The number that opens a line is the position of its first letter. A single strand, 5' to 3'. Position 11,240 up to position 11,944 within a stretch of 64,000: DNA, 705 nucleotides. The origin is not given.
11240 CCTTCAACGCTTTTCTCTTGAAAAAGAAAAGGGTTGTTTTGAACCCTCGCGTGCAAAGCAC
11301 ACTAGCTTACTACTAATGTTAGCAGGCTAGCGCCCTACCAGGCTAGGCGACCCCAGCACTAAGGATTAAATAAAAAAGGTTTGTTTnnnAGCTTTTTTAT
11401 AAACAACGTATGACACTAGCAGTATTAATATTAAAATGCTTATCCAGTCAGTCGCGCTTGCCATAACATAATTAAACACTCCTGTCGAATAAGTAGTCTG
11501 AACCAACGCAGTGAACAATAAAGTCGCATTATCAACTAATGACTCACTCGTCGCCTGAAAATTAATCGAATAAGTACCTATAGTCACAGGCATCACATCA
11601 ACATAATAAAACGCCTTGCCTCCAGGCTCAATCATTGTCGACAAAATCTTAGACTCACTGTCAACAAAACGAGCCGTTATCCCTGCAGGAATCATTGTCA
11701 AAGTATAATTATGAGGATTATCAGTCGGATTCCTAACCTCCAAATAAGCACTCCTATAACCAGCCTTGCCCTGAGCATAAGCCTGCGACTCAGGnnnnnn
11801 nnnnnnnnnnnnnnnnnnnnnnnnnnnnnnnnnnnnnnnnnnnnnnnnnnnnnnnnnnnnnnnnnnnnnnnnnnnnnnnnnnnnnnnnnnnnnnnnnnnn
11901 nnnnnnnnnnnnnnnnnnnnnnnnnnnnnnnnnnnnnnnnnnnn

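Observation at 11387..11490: Shared C-terminal tripartite tail, copy 1 (ATDW + TM + KKA)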

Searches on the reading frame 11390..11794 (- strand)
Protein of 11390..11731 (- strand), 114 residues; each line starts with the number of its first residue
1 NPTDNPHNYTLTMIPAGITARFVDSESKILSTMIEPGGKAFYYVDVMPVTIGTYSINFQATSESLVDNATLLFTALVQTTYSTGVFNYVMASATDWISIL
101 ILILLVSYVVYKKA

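Call 12: find_homologous_proteins(query=window:11390-11731:-, max_evalue=10)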
Query seq(114 aa) (114 aa): 1 proteins with E <= 10 among 16 candidates.
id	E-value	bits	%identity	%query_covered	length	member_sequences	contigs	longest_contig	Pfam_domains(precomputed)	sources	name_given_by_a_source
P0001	3.2e-54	199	80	100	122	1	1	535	-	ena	-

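Call 23: find_homologous_proteins(query=A2, max_evalue=10)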
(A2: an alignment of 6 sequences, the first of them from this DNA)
Query A2 (6 sequences) (114 aa, profile of the alignment): 1 proteins with E <= 10 among 2085 candidates.
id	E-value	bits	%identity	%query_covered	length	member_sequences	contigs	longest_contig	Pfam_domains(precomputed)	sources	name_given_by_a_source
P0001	2.4e-53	197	80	100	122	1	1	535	-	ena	-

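Call 31: find_related_loci(query=A4, collection=metagenome_contigs, flank=10000)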
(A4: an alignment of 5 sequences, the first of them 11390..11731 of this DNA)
Query A4 (114 aa) in metagenome_contigs; peptide patterns used: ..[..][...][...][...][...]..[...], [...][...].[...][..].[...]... (x = any residue, [..] = any of these).
101 stretches matched a pattern; 1 encode a relative of the query (tblastn E <= 1e-3); 1 distinct loci.
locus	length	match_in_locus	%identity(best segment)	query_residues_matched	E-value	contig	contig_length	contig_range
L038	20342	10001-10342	43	1-114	9e-24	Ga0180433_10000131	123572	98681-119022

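Call 33: search_protein_representatives(alignment_id=A3)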
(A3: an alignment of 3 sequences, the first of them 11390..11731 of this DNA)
Query: 3 sequences, 119 profile positions. Proteins with E-value up to 0.001 (for the whole library): 23; up to 1e-10: 10; up to 1e-30: 2. The best 23 are listed.
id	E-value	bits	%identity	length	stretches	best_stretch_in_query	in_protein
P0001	2.0e-61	221.3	-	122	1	1-119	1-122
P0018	5.3e-51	187.6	-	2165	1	1-119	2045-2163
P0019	1.1e-20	89.7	-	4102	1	5-118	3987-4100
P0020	1.4e-16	76.6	-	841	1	6-117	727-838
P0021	2.1e-15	72.8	-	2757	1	6-118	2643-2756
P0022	6.7e-15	71.1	-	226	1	2-118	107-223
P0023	2.3e-14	69.4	-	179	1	17-117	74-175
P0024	7.1e-14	67.8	-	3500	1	6-116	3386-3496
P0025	8.9e-13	64.3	-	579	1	8-118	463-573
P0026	1.2e-11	60.7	-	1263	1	10-117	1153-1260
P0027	1.1e-09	54.3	-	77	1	47-118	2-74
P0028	1.7e-09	53.7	-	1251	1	10-118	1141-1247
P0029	2.5e-07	46.7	-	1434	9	35-82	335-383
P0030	8.6e-07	45.0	-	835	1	15-118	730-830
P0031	9.9e-07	44.8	-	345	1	6-118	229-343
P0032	4.5e-06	42.7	-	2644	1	5-117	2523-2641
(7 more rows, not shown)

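Call 36: find_encoding_contigs(protein=P0028, flank=10000, max_places=3)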
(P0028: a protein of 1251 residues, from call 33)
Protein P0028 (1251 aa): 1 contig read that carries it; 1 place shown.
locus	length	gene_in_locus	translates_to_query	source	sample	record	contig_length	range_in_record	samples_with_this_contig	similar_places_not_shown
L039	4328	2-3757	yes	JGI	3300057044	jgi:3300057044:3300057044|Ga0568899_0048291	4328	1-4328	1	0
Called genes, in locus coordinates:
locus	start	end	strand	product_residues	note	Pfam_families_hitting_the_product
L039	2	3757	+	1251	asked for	PF01839:FG-GAP (faint), PF13517:FG-GAP_3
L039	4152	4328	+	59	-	?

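Call 37: find_encoding_contigs(protein=P0021, flank=10000, max_places=2)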
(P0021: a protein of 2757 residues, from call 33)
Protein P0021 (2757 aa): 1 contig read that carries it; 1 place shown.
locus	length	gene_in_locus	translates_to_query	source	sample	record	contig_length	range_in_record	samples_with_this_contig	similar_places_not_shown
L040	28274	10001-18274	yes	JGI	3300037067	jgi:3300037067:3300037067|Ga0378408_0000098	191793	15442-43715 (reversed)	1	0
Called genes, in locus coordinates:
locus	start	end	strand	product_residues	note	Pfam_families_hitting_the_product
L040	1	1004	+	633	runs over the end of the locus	PF17214:KH_TffA, PF00753:Lactamase_B, PF13483:Lactamase_B_3 (faint), PF16661:Lactamase_B_6, PF23023:Anti-Pycsar_Apyc1, PF12706:Lactamase_B_2, PF10996:Beta-Casp, PF07521:RMMBL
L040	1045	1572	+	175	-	PF00571:CBS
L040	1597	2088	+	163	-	-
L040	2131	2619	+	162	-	-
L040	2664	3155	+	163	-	-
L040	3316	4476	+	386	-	PF01751:Toprim, PF13155:Toprim_2, PF13662:Toprim_4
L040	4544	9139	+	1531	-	PF01839:FG-GAP (faint), PF13517:FG-GAP_3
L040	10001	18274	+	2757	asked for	PF13385:Laminin_G_3, PF00354:Pentaxin (faint), PF02973:Sialidase (faint), PF13385:Laminin_G_3, PF10102:DUF2341, PF13385:Laminin_G_3, PF02210:Laminin_G_2 (weak)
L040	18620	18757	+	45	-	-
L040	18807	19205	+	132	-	-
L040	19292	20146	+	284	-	PF17125:Methyltr_RsmF_N (weak), PF22458:RsmF-B_ferredox, PF01189:Methyltr_RsmB-F, PF13847:Methyltransf_31 (weak)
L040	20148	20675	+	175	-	PF03657:UPF0113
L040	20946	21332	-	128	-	-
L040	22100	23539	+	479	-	PF00270:DEAD, PF04851:ResIII, PF21210:RNA_helicase_helical, PF00271:Helicase_C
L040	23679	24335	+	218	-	PF02732:ERCC4, PF12826:HHH_2 (weak), PF14520:HHH_5 (faint)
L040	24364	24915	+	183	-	PF09721:Exosortase_EpsH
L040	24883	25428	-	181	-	PF01871:AMMECR1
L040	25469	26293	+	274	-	-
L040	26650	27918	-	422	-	PF01523:PmbA_TldD_1st (weak), PF19289:PmbA_TldD_3rd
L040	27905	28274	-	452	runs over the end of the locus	PF01523:PmbA_TldD_1st (weak), PF19289:PmbA_TldD_3rd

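Call 38: find_encoding_contigs(protein=P0019, flank=10000, max_places=2)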
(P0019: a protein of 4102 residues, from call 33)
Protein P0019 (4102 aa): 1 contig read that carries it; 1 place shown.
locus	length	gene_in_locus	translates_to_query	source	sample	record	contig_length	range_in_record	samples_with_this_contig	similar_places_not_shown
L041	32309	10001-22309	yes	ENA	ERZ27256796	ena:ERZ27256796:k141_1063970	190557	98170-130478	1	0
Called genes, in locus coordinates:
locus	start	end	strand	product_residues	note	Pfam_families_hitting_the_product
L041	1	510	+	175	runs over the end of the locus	PF00571:CBS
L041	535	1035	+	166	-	-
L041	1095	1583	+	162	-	-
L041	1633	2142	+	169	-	-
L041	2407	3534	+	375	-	PF01751:Toprim (weak), PF13155:Toprim_2, PF13662:Toprim_4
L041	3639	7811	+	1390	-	PF15899:BNR_6 (faint), PF13884:Peptidase_S74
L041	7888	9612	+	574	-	-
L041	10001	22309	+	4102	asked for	PF13517:FG-GAP_3, PF13517:FG-GAP_3, PF25390:WD40_RLD, PF13540:RCC1_2, PF25390:WD40_RLD, PF13517:FG-GAP_3, PF13385:Laminin_G_3, PF13517:FG-GAP_3, +4 more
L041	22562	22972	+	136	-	-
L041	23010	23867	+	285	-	PF17125:Methyltr_RsmF_N (weak), PF22458:RsmF-B_ferredox, PF01728:FtsJ (weak), PF01189:Methyltr_RsmB-F, PF13847:Methyltransf_31 (weak)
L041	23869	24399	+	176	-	PF03657:UPF0113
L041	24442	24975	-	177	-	PF05014:Nuc_deoxyrib_tr (faint), PF18306:LDcluster4 (weak)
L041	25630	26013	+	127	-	-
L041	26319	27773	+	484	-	PF00270:DEAD, PF04851:ResIII, PF21210:RNA_helicase_helical, PF00271:Helicase_C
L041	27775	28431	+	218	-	PF02732:ERCC4, PF12826:HHH_2 (weak), PF14520:HHH_5, PF00633:HHH (weak)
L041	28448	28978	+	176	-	PF09721:Exosortase_EpsH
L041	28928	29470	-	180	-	PF01871:AMMECR1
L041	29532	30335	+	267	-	-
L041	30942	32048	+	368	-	PF13353:Fer4_12 (weak), PF04055:Radical_SAM, PF12836:HHH_3 (weak)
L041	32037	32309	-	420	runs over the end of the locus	PF01523:PmbA_TldD_1st (faint), PF19289:PmbA_TldD_3rd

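Call 41: find_encoding_contigs(protein=P0032, flank=10000, max_places=2)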
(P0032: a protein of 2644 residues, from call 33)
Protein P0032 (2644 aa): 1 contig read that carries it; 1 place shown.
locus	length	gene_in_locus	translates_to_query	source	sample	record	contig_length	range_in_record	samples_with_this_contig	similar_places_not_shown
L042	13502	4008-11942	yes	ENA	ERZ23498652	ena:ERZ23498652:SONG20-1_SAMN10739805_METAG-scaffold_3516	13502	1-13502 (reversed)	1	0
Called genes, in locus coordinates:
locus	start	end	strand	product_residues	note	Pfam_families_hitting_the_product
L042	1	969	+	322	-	?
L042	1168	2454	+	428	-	PF13173:AAA_14, PF13635:DUF4143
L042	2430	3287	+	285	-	-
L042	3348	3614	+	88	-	PF04014:MazE_antitoxin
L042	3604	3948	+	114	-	PF02452:PemK_toxin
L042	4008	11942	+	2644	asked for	PF01436:NHL (faint)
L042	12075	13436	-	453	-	-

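Call 42: find_encoding_contigs(protein=P0024, flank=10000, max_places=2)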
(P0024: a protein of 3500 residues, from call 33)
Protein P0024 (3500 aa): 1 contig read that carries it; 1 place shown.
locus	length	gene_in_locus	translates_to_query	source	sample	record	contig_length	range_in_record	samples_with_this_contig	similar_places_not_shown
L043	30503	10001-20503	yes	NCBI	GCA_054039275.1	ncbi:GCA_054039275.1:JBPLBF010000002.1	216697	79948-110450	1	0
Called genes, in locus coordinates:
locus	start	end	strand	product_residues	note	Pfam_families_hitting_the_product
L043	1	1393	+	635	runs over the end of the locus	PF17214:KH_TffA, PF00753:Lactamase_B, PF16661:Lactamase_B_6, PF23023:Anti-Pycsar_Apyc1, PF12706:Lactamase_B_2, PF10996:Beta-Casp, PF07521:RMMBL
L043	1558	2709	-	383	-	PF01751:Toprim, PF13155:Toprim_2, PF13662:Toprim_4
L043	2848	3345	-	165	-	-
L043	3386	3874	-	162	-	-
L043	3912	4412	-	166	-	-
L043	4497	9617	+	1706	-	-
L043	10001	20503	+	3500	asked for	PF02210:Laminin_G_2 (faint), PF13385:Laminin_G_3, PF02973:Sialidase (faint), PF13385:Laminin_G_3, PF13385:Laminin_G_3, PF10102:DUF2341, PF13385:Laminin_G_3, PF13517:FG-GAP_3, +1 more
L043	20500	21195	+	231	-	-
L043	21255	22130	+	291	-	-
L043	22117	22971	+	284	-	PF22458:RsmF-B_ferredox, PF01189:Methyltr_RsmB-F, PF01728:FtsJ (weak), PF13847:Methyltransf_31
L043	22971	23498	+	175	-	PF03657:UPF0113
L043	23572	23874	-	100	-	-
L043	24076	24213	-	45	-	-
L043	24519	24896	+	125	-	-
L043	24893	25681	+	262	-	PF00149:Metallophos, PF12850:Metallophos_2 (faint), PF14582:Metallophos_3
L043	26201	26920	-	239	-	PF01978:TrmB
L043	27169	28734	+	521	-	-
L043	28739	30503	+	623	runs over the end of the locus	-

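Call 46: search_protein_families(library=ncbifam, proteins=[L040:24364-24915:+], max_evalue=1)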
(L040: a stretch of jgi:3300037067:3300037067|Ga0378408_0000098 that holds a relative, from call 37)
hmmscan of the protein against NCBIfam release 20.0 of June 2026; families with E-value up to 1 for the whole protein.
L040:24364-24915:+ (183 aa): 14 families
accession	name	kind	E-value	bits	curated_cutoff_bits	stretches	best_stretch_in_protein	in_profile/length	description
TIGR04178.1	exo_archaeo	signature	1.9e-13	50.5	23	1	95-180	2-95/97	exosortase/archaeosortase family protein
TIGR04144.1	archaeo_VPXXXP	exception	1.4e-12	47.8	150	1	39-181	15-152/156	archaeosortase B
TIGR04177.1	exosort_XrtH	exception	7e-12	45.6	86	1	96-180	68-153/158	exosortase H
NF046081.1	exosort_XrtX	exception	8.9e-12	45.2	170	1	64-182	47-162/168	exosortase X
TIGR04128.1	exoso_Fjoh_1448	exception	1.6e-09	38.2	90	1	25-181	11-171/174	exosortase family protein XrtF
NF033505.2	paceosortase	exception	5.5e-09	36.3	80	1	35-177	11-143/167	pacearchaeosortase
TIGR04125.1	exosort_PGF_TRM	exception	4.7e-07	29.5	75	1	30-155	85-204/271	archaeosortase A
TIGR04300.1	exosort_XrtM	exception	6.3e-07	29.9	125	1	93-178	54-139/150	exosortase family protein XrtM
TIGR04124.1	archaeo_artE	exception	1.4e-05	25.2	95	1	20-173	3-143/153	archaeosortase family protein ArtE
NF045528.1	heimosortase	equivalog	1.5e-05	25.1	130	1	34-145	6-139/199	heimdallarchaeosortase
NF046083.1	exosort_XrtY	exception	8.1e-05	22.6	160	1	89-179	78-167/168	exosortase Y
NF041736.1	archaeo_artH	equivalog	0.00028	20.9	200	1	26-142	13-143/202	archaeosortase H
NF035943.2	exosort_XrtV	exception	0.015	14.5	313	1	74-147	150-230/270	exosortase V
TIGR04293.1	archaeo_artF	exception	0.081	12.9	150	1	26-163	13-140/166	archaeosortase family protein ArtF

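Call 55: predict_structure(alignment_id=A6)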
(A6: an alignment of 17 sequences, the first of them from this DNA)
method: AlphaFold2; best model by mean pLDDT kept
length: 135 residues; sequences in the alignment: 17
mean_pLDDT: 81.2   pTM: 0.62
mean pLDDT of the five models: 81.2, 79.8, 78.7, 76.3, 76.0
residues with pLDDT >= 90: 56; 70-90: 51; 50-70: 15; < 50: 13
segments of 3 or more residues with pLDDT < 50: 1-13
pLDDT, mean of each block of 10 residues (from residue 1): 38 67 93 92 90 95 85 84 87 75 71 75 96 95
secondary structure, 60 per line:
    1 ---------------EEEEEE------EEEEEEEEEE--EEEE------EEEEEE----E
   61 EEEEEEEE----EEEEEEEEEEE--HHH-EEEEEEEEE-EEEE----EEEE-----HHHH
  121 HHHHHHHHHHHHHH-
elements in order: E16-21 E28-37 E40-43 E50-55 E60-68 E73-83 E90-98 E100-103 E108-111 H117-134

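Call 57: find_encoding_contigs(protein=P0030, flank=10000, max_places=2)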
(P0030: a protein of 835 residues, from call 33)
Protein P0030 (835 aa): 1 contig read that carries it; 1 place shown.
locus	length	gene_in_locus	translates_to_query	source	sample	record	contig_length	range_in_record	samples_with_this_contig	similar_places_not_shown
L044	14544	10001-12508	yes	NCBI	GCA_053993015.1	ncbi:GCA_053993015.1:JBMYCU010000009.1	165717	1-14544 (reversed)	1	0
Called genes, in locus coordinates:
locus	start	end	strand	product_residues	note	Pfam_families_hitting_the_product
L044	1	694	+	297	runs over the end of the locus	-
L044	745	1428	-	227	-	-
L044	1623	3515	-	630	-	PF00133:tRNA-synt_1, PF09334:tRNA-synt_1g, PF19303:Anticodon_3 (weak), PF01588:tRNA_bind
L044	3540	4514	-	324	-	PF00149:Metallophos, PF12850:Metallophos_2 (faint)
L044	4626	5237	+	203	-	PF00227:Proteasome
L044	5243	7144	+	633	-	PF17214:KH_TffA, PF07650:KH_2 (weak), PF00753:Lactamase_B, PF16661:Lactamase_B_6, PF23023:Anti-Pycsar_Apyc1, PF12706:Lactamase_B_2, PF10996:Beta-Casp, PF07521:RMMBL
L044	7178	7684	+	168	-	-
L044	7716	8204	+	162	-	-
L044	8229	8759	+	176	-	-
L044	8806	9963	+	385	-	PF01751:Toprim (weak), PF13155:Toprim_2, PF13662:Toprim_4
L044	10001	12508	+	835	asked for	PF01839:FG-GAP (faint), PF13517:FG-GAP_3, PF00927:Transglut_C (weak)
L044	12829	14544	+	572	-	?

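Call 58: fold_search(model_id=the predicted structure, library=pdb)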
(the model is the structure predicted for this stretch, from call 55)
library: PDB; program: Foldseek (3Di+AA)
matches with E <= 10: 1294; with E <= 0.001: 0
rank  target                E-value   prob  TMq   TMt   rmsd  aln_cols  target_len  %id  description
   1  7lr4_C                1.6e-03  1.00  0.47  0.62   2.7        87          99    9  Complex of Fab 2/1.12 with domain 3 of P. berghei HAP2 (released 2021-12-15)
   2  7jqe                  2.9e-03  1.00  0.47  0.20   4.2        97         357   18  Structure of an extracellular fragment of EsaA from Streptococcus gallolyticus (released 2020-11-11)
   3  3f65_E                3.0e-03  1.00  0.39  0.29   4.9        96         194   11  The F4 fimbrial chaperone FaeE does not self-cap its interactive surfaces (released 2009-05-19)
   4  7lr4_D                3.5e-03  1.00  0.45  0.59   2.8        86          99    9  Complex of Fab 2/1.12 with domain 3 of P. berghei HAP2 (released 2021-12-15)
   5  3s3p_A                4.1e-03  1.00  0.48  0.11   2.9        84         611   18  Transglutaminase 2 in complex with a novel inhibitor (released 2012-06-06)
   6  3f65_G                4.1e-03  1.00  0.34  0.25   7.5        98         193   10  The F4 fimbrial chaperone FaeE does not self-cap its interactive surfaces (released 2009-05-19)
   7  1row_A                4.4e-03  1.00  0.43  0.51   3.4        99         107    8  Structure of SSP-19, an MSP-domain protein like family member in Caenorhabditis elegans (released 2003-12-23)
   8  2e6j_MODEL_1_A        4.6e-03  1.00  0.44  0.52   3.7        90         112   14  Solution structure of the C-terminal PapD-like domain from human HYDIN protein (released 2007-07-03)
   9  3f65_A                4.6e-03  1.00  0.38  0.26   6.0        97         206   10  The F4 fimbrial chaperone FaeE does not self-cap its interactive surfaces (released 2009-05-19)
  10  9bc2_A                5.1e-03  1.00  0.49  0.11   4.1        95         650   17  Transglutaminase 2 - Open State (released 2024-07-03)
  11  3s3j_A                5.7e-03  1.00  0.47  0.11   3.0        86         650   16  Transglutaminase 2 in complex with a novel inhibitor (released 2012-06-06)
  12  3gfu_C                5.7e-03  1.00  0.39  0.27   6.3       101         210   10  FaeE-FaeG chaperone-major pilin complex of F4 ac 5/95 fimbriae (released 2009-10-20)
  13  3f65_B                6.3e-03  1.00  0.39  0.27   4.8        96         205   10  The F4 fimbrial chaperone FaeE does not self-cap its interactive surfaces (released 2009-05-19)
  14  9ijj_4J               6.7e-03  1.00  0.44  0.10   3.1        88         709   16  In situ structure of the central apparatus in mouse sperm axoneme. (released 2025-06-04)
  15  3f65_F                7.0e-03  1.00  0.36  0.31   5.0        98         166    9  The F4 fimbrial chaperone FaeE does not self-cap its interactive surfaces (released 2009-05-19)
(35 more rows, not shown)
